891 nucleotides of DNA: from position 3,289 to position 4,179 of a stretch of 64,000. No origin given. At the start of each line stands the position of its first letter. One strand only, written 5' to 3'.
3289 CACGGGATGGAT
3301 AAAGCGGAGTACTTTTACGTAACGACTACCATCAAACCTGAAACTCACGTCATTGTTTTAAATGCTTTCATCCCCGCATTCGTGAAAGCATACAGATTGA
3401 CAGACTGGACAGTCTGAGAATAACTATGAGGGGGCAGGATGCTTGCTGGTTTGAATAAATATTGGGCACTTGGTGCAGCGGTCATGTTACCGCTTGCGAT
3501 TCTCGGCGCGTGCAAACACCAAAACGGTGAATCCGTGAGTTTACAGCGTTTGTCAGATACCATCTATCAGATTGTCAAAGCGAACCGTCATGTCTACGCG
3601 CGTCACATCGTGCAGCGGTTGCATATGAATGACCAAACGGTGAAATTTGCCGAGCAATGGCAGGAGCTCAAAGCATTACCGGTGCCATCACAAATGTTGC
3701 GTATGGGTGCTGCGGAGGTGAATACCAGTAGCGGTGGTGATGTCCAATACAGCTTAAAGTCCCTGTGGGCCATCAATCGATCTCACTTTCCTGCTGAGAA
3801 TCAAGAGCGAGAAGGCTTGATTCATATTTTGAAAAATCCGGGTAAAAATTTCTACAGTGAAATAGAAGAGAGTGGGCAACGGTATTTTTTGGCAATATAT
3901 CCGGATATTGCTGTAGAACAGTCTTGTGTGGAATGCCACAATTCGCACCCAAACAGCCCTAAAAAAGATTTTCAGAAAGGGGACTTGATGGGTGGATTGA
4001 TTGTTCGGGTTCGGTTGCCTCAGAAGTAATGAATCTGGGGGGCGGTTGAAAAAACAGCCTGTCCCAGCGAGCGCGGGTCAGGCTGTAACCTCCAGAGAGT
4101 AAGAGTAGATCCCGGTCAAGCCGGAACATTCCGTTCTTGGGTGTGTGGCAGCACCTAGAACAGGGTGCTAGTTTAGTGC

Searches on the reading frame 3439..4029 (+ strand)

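Call 37: search_protein_families(library=pfam, proteins=[window:3439-4029:+], max_evalue=0.01)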
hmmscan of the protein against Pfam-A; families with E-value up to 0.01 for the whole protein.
window:3439-4029:+ (196 aa): 1 family
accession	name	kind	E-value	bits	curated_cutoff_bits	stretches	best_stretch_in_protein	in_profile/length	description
PF11845.13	Tll0287-like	-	3e-16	60.6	24.1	1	39-191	12-143/144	Tll0287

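Call 38: search_protein_families(library=ncbifam, proteins=[window:3439-4029:+], max_evalue=0.001)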
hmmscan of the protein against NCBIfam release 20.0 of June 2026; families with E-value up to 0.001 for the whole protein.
window:3439-4029:+ (196 aa): 0 families
